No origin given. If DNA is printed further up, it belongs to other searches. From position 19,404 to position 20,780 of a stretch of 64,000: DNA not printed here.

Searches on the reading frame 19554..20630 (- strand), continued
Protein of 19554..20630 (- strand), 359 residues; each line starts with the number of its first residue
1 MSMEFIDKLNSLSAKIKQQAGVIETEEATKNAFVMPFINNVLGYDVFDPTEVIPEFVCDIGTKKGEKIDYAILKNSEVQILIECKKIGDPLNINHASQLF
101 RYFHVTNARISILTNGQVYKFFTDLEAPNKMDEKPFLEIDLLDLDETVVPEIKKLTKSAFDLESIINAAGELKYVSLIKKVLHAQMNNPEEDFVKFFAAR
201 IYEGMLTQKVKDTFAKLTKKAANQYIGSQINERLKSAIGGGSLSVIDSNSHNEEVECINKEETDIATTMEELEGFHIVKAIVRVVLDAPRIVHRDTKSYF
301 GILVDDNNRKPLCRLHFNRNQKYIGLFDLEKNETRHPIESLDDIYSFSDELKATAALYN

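Call 26: get_annotated_region(hit=H37, flank=4000)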
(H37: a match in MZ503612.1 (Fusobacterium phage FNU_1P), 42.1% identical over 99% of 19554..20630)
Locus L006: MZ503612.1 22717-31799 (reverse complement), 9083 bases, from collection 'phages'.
description: Fusobacterium phage FNU_1P, complete genome.
organism: Fusobacterium phage FNU_1P (NCBI taxid 2861054)
taxonomy: Viruses; Duplodnaviria; Heunggongvirae; Uroviricota; Caudoviricetes
host: Fusobacterium nucleatum; source: -; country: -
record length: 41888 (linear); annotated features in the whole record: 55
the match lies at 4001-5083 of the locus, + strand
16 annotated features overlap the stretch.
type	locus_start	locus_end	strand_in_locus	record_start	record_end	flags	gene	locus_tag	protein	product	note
CDS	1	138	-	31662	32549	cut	-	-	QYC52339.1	recombination protein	recombination protein RecT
CDS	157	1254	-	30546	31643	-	-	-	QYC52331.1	exonuclease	-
CDS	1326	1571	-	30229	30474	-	-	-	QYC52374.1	peptidylprolyl isomerase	-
CDS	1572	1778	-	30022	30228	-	-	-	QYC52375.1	hypothetical protein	hypothetical protein 13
CDS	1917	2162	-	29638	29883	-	-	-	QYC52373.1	hypothetical protein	hypothetical protein 12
CDS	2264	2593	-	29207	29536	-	-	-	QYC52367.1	hypothetical protein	hypothetical protein 11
CDS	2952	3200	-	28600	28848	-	-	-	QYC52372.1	helix-turn-helix domain-containing protein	-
CDS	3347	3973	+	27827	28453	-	-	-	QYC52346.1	repressor protein CI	-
CDS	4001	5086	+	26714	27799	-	-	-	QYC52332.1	type I restriction enzyme N-terminal domain-containing protein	type I restriction enzyme HsdR N-terminal domain-containing protein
CDS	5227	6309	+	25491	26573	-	-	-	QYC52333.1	site-specific integrase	-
CDS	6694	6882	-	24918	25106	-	-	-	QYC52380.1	hypothetical protein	hypothetical protein_10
CDS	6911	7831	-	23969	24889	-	-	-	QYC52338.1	site-specific integrase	-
CDS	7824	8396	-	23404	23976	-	-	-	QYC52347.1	hypothetical protein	hypothetical protein 9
CDS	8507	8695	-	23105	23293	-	-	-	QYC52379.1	hypothetical protein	hypothetical protein 8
CDS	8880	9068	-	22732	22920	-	-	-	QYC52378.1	holin family protein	-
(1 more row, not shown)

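Call 27: get_annotated_region(hit=H38, flank=4000)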
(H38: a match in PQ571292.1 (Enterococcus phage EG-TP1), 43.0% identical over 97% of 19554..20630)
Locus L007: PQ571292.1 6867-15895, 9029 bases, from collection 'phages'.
description: Enterococcus phage EG-TP1, complete genome.
organism: Enterococcus phage EG-TP1 (NCBI taxid 3385236)
taxonomy: Viruses
host: Enterococcus gallinarum BBC_KY_5; source: antibiotic induction; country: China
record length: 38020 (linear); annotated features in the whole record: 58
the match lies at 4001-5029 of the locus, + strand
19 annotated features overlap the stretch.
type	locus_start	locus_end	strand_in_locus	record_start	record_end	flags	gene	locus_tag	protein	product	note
CDS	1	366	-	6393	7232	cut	-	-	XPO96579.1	RecT-like ssDNA annealing protein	EG-TP1_gp16; EG-TP1_gp16; Annot2=(hmm profile search-phrog [Rank2]) phrog_148 RecT-like ssDNA annealing ...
CDS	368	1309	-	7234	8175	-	-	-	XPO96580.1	endonuclease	EG-TP1_gp17; EG-TP1_gp17; Annot2=(hmm profile search-phrog [Rank2]) phrog_434 RecE-like recombination ...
CDS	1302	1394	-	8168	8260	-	-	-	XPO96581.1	hypothetical protein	EG-TP1_gp18; EG-TP1_gp18; None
CDS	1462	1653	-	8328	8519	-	-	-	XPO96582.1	hypothetical protein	EG-TP1_gp19; EG-TP1_gp19; None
CDS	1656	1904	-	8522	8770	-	-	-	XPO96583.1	excisionase and transcriptional regulator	EG-TP1_gp20; EG-TP1_gp20; Annot2=(structure alignment-afuniprot50) AF-E0HDN2-F1-model_v4 HTH_17 domain-containing ...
CDS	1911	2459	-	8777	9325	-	-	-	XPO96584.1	transcriptional regulator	EG-TP1_gp21; EG-TP1_gp21; None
CDS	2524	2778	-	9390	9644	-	-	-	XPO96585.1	ACT domain-containing protein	EG-TP1_gp22; EG-TP1_gp22; Annot2=(structure alignment-afuniprot50) AF-A0A1F3WAC4-F1-model_v4 Acetolactate ...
CDS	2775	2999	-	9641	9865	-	-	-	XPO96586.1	transcriptional repressor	EG-TP1_gp23; EG-TP1_gp23; Annot2=(hmm profile search-phrog [Rank2]) phrog_2439 transcriptional ...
CDS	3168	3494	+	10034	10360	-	-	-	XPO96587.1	DNA binding protein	EG-TP1_gp24; EG-TP1_gp24; Annot2=(hmm profile search-phrog [Rank2]) phrog_2328 transcriptional ...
CDS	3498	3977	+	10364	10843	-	-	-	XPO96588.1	metallo-protease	EG-TP1_gp25; EG-TP1_gp25; Annot2=(hmm profile search-phrog [Rank2]) phrog_87 metallo-protease;Annot3=(structure ...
CDS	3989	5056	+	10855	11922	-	-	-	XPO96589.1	endonuclease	EG-TP1_gp26; EG-TP1_gp26; Annot2=(structure alignment-afuniprot50) AF-A0A1B7LMJ1-F1-model_v4 ...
CDS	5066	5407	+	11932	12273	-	-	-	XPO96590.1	hypothetical protein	EG-TP1_gp27; EG-TP1_gp27; None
CDS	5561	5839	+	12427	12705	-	-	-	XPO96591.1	hypothetical protein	EG-TP1_gp28; EG-TP1_gp28; None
CDS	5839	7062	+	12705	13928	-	-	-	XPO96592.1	integrase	EG-TP1_gp29; EG-TP1_gp29; Annot2=(structure alignment-afuniprot50) AF-A0A7T9W606-F1-model_v4 Site-specific ...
CDS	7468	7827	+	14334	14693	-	-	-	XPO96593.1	DNA-directed RNA polymerase subunit beta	EG-TP1_gp30; EG-TP1_gp30; Annot2=(structure alignment-afuniprot50) AF-T0U5D2-F1-model_v4 DNA-directed RNA polymerase ...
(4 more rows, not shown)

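Call 28: get_annotated_region(hit=H39, flank=4000)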
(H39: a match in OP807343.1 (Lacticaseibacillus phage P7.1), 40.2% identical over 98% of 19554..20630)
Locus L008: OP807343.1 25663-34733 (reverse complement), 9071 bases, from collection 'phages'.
description: Lacticaseibacillus phage P7.1, complete genome.
organism: Lacticaseibacillus phage P7.1 (NCBI taxid 3016940)
taxonomy: Viruses; Duplodnaviria; Heunggongvirae; Uroviricota; Caudoviricetes
host: Lacticaseibacillus paracasei LMG 19719; source: -; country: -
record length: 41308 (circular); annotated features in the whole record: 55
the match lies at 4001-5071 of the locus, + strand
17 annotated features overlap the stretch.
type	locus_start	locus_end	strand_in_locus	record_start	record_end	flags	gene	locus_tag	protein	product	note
CDS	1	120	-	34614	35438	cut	-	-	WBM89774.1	hypothetical protein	-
CDS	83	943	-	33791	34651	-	-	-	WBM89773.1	hypothetical protein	-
CDS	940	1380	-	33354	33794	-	-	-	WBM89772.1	hypothetical protein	-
CDS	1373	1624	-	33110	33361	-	-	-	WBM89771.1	hypothetical protein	-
CDS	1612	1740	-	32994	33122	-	-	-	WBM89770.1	hypothetical protein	-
CDS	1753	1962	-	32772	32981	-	-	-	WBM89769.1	hypothetical protein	-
CDS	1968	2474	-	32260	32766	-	-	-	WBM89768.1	hypothetical protein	-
CDS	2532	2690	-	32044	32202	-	-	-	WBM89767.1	hypothetical protein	-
CDS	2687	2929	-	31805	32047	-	-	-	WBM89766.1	hypothetical protein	-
CDS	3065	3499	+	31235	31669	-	-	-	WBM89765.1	hypothetical protein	-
CDS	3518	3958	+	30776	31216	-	-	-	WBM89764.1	hypothetical protein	-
CDS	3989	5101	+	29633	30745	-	-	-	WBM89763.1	hypothetical protein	-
CDS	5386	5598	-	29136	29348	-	-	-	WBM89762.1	hypothetical protein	-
CDS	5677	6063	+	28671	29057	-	-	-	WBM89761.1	hypothetical protein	-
CDS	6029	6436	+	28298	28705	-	-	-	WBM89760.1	hypothetical protein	-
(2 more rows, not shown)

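Call 34: find_encoding_contigs(protein=P0036, flank=6000, max_places=4)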
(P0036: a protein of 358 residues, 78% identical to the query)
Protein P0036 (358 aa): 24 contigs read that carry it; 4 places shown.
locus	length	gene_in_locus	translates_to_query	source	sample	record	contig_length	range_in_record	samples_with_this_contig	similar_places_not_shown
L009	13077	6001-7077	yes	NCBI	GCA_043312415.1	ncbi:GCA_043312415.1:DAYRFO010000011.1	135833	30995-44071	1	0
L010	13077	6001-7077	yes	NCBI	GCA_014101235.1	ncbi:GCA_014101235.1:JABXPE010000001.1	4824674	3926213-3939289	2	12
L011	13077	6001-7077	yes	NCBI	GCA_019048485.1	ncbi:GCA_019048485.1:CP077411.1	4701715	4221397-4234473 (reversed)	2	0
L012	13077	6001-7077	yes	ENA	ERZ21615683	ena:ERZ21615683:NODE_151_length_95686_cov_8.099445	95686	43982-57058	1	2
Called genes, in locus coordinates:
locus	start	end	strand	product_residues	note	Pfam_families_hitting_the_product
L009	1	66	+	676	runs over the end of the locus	PF00128:Alpha-amylase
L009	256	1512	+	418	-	PF00155:Aminotran_1_2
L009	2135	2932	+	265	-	-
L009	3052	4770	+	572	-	PF08479:POTRA_2, PF03865:ShlB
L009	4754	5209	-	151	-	PF12797:Fer4_2 (weak), PF13247:Fer4_11, PF25160:LdpA_Fe-S-bd, PF13237:Fer4_10 (weak), PF00037:Fer4 (weak), PF12797:Fer4_2 (weak), PF12837:Fer4_6 (weak), PF12838:Fer4_7 (weak), +5 more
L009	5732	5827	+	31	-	-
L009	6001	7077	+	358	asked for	PF13588:HSDR_N_2, PF04313:HSDR_N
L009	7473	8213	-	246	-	PF06629:MipA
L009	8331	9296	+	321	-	PF00126:HTH_1, PF03466:LysR_substrate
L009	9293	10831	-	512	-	PF00171:Aldedh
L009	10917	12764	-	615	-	PF00009:GTP_EFTU, PF01926:MMR_HSR1 (weak), PF03144:GTP_EFTU_D2, PF25461:Beta-barrel_SelB, PF21458:WHD_1st_3rd_SelB, PF09106:WHD_2nd_SelB, PF21214:WHD_2nd_SelB_bact, PF09107:WHD_3rd_SelB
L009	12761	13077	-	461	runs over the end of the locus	PF12390:Se-cys_synth_N, PF03841:SelA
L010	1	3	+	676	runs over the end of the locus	PF00128:Alpha-amylase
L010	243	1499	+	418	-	PF00155:Aminotran_1_2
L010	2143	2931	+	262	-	-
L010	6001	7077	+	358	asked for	PF13588:HSDR_N_2, PF04313:HSDR_N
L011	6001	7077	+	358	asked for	PF13588:HSDR_N_2, PF04313:HSDR_N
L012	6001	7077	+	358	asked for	PF13588:HSDR_N_2, PF04313:HSDR_N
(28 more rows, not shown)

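Call 35: find_encoding_contigs(protein=P0007, flank=6000, max_places=3)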
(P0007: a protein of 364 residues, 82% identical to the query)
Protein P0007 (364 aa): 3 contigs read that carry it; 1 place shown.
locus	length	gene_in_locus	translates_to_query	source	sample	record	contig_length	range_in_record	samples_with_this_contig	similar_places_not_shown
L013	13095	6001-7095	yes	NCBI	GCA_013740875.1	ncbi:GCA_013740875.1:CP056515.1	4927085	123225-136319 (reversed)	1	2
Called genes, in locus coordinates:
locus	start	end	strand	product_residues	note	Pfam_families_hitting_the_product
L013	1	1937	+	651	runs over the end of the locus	PF07944:Beta-AFase-like_GH127_cat, PF20736:Glyco_hydro127M, PF20737:Glyco_hydro127C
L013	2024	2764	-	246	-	PF06629:MipA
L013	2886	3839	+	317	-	PF00126:HTH_1, PF03466:LysR_substrate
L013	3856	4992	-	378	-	PF25917:BSH_RND (weak), PF25973:BSH_CzcB (faint)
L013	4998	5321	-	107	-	PF11742:DUF3302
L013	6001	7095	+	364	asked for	PF13588:HSDR_N_2, PF04313:HSDR_N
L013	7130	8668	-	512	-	PF00171:Aldedh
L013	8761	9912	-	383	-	PF00465:Fe-ADH, PF13685:Fe-ADH_2, PF25137:ADH_Fe_C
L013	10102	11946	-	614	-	PF00009:GTP_EFTU, PF01926:MMR_HSR1 (weak), PF03144:GTP_EFTU_D2, PF25461:Beta-barrel_SelB, PF21458:WHD_1st_3rd_SelB, PF09106:WHD_2nd_SelB, PF21214:WHD_2nd_SelB_bact, PF09107:WHD_3rd_SelB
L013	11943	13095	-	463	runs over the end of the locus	PF12390:Se-cys_synth_N, PF03841:SelA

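Call 36: predict_structure(alignment_id=A2)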
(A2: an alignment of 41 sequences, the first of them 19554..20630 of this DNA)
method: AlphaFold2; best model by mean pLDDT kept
length: 359 residues; sequences in the alignment: 41
mean_pLDDT: 90.2   pTM: 0.62
mean pLDDT of the five models: 90.2, 89.9, 89.8, 89.0, 88.5
residues with pLDDT >= 90: 267; 70-90: 65; 50-70: 5; < 50: 22
segments of 3 or more residues with pLDDT < 50: 241-262
pLDDT, mean of each block of 10 residues (from residue 1): 87 97 97 98 97 90 85 96 97 90 90 98 93 94 92 95 91 84 92 95 95 96 92 77 44 40 78 98 97 96 96 95 95 96 98 95
secondary structure, 60 per line:
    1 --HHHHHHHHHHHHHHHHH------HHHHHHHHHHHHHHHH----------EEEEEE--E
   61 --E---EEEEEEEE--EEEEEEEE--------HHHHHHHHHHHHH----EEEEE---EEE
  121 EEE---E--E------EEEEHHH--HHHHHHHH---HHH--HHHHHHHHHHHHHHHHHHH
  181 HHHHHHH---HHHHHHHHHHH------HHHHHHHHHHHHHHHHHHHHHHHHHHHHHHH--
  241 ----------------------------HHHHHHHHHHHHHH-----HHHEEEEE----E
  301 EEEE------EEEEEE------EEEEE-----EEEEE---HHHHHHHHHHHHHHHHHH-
elements in order: H3-19 H26-41 E52-57 E67-74 E77-84 H93-105 E110-114 E118-123 E137-140 H146-153 H162-187 H191-201 H208-238 H269-282 E291-295 E300-304 E311-316 E323-327 E333-337 H341-358

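Call 38: fold_search(model_id=the predicted structure, library=pdb)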
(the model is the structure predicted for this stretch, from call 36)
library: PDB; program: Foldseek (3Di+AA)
matches with E <= 10: 499; with E <= 0.001: 0
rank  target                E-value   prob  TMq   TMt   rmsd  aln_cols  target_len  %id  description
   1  3h1t                  7.1e-03  1.00  0.23  0.17   6.8       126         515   17  The fragment structure of a putative HsdR subunit of a type I restriction enzyme from Vibrio vulnificus YJ016 (released 2009-10-20)
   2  3ijm_B                1.3e-02  0.99  0.22  0.47   5.2       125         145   14  The structure of a restriction endonuclease-like fold superfamily protein from Spirosoma linguale. (released 2009-09-22)
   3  9ukm_I                1.9e-02  0.21  0.11  0.13  42.0       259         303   15  Cryo-EM structure of bacteriophage P1 head (released 2025-10-22)
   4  9y1l_A                3.8e-02  0.89  0.21  0.43   7.2       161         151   10  Crystal Structure of Putative Restriction Endonuclease Domain-Containing Protein from Leptospirillum ferriphilum YSK (released 2025-09-10)
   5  9y1l_B                4.5e-02  0.97  0.25  0.51   5.7       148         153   11  Crystal Structure of Putative Restriction Endonuclease Domain-Containing Protein from Leptospirillum ferriphilum YSK (released 2025-09-10)
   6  4bec_B                6.3e-02  0.47  0.13  0.06  18.2       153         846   18  MUTANT (K220A) OF THE HSDR SUBUNIT OF THE ECOR124I RESTRICTION ENZYME IN COMPLEX WITH ATP (released 2014-03-26)
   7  9a74_A                1.2e-01  0.69  0.12  0.42  10.9        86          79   13  Integrative model of YKUJ-NUSA by crosslinking MS and deep learning (released 2024-09-18)
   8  2ffg_A                1.2e-01  0.72  0.13  0.43   9.9        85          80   15  Novel x-ray structure of the YkuJ protein from Bacillus subtilis. Northeast Structural Genomics target SR360. (released 2005-12-27)
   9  2ffg_B                1.3e-01  0.66  0.12  0.42  10.1        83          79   13  Novel x-ray structure of the YkuJ protein from Bacillus subtilis. Northeast Structural Genomics target SR360. (released 2005-12-27)
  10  4be7_D                2.5e-01  0.14  0.14  0.07  17.2       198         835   16  MUTANT (K220R) OF THE HSDR SUBUNIT OF THE ECOR124I RESTRICTION ENZYME IN COMPLEX WITH ATP (released 2014-03-26)
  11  4be7_B                2.6e-01  0.16  0.15  0.08  15.3       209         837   18  MUTANT (K220R) OF THE HSDR SUBUNIT OF THE ECOR124I RESTRICTION ENZYME IN COMPLEX WITH ATP (released 2014-03-26)
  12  2w00_A                2.6e-01  0.16  0.15  0.08  15.0       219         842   16  Crystal structure of the HsdR subunit of the EcoR124I restriction enzyme in complex with ATP (released 2008-12-16)
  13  3nm7_D                2.8e-01  0.11  0.08  0.24  12.7        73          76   20  Crystal Structure of Borrelia burgdorferi Pur-alpha (released 2010-10-06)
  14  3d2l_C                3.1e-01  0.09  0.06  0.08  15.3        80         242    9  Crystal structure of SAM-dependent methyltransferase (ZP_00538691.1) from EXIGUOBACTERIUM SP. 255-15 at 1.90 A resolut (released 2008-05-20)
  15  3ot2_A                3.3e-01  0.60  0.20  0.36   6.3       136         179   12  Crystal structure of a putative nuclease belonging to DUF820 (Ava_3926) from Anabaena variabilis ATCC 29413 at 1.96 A  (released 2010-10-06)
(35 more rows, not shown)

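Call 50: profile_search(alignment_id=A4)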
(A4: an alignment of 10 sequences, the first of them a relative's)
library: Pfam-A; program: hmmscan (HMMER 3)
A. the first sequence (615 residues): domains with independent E <= 10: 6; with E <= 0.001: 3
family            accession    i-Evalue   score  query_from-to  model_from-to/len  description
TerD              PF02342.23    7.7e-26    91.1       3-169         4-187/187  TerD domain
HSDR_N            PF04313.20    2.6e-08    34.4     310-377       122-197/198  Type I restriction enzyme R protein N terminus (HSDR_N)
HSDR_N_2          PF13588.12    6.5e-05    23.4     275-372         2-96/110  Type I restriction enzyme R protein N terminus (HSDR_N)
HSDR_N            PF04313.20      0.078    13.3     273-310         2-38/198  Type I restriction enzyme R protein N terminus (HSDR_N)
PDDEXK_3          PF13366.12        0.5    11.2     327-363        70-105/117  PD-(D/E)XK nuclease superfamily
Cementoin         PF10511.15        1.3     9.1     217-234        10-27/30  Trappin protein transglutaminase binding domain
B. every sequence of the alignment scanned on its own (10 sequences): families by number of members that match
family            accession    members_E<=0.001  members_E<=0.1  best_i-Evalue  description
HSDR_N_2          PF13588.12                10              10        2.9e-13  Type I restriction enzyme R protein N terminus (HSDR_N)
HSDR_N            PF04313.20                 9              10        1.4e-13  Type I restriction enzyme R protein N terminus (HSDR_N)
TerD              PF02342.23                 3               3        7.7e-26  TerD domain
tRNA_m1G_MT       PF01746.26                 1               1        1.2e-53  tRNA (Guanine-1)-methyltransferase
RAMA              PF18755.6                  1               1        8.3e-14  Restriction Enzyme Adenine Methylase Associated
Mrr_cat           PF04471.18                 1               1        2.6e-04  Restriction endonuclease
PDDEXK_3          PF13366.12                 0               2        6.4e-03  PD-(D/E)XK nuclease superfamily
SeqA              PF03925.18                 0               1        1.6e-03  SeqA protein C-terminal domain
Alp7A_like_C      PF22128.2                  0               1        2.1e-02  Alp7A C-terminal domain
PipA              PF07108.16                 0               1        1.0e-01  PipA protein

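Call 63: get_annotated_region(hit=H48, flank=6000)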
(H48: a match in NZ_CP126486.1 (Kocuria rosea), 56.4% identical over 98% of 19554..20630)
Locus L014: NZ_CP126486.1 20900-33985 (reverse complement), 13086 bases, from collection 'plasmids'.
description: Kocuria rosea strain RP1 plasmid unnamed3, complete sequence
organism: Kocuria rosea (NCBI taxid 1275)
taxonomy: Bacteria; Actinomycetota; Actinomycetes; Micrococcales; Micrococcaceae; Kocuria; Kocuria rosea
host: -; source: mixed culture,an irradiated device; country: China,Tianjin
typing (MOB-suite, as given by PLSDB): mobilizable; relaxase MOBP
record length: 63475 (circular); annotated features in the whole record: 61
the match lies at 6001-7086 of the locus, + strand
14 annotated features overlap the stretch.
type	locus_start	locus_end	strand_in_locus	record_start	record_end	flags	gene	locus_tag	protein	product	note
CDS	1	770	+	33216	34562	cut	-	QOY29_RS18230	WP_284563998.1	hypothetical protein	-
CDS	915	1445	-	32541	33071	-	-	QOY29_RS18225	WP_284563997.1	hypothetical protein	-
CDS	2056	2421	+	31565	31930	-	-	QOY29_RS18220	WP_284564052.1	hypothetical protein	-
CDS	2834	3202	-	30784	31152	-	-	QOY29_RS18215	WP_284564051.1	hypothetical protein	-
CDS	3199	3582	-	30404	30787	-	-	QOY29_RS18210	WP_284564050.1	hypothetical protein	-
CDS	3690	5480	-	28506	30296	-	-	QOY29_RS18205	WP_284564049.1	DUF4041 domain-containing protein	-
CDS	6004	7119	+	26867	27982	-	-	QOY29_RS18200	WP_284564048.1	type I restriction enzyme HsdR N-terminal domain-containing protein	-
CDS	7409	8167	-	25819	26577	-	-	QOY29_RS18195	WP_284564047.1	hypothetical protein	-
CDS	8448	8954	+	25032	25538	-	-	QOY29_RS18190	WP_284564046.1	hypothetical protein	-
CDS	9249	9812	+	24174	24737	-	-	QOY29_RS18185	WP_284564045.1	hypothetical protein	-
CDS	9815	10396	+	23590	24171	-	-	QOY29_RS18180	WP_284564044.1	RES domain-containing protein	-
CDS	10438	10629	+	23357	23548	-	-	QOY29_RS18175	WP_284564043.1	hypothetical protein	-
CDS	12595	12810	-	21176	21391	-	-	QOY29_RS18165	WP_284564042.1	hypothetical protein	-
CDS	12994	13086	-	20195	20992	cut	-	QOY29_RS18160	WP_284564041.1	ParA family protein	-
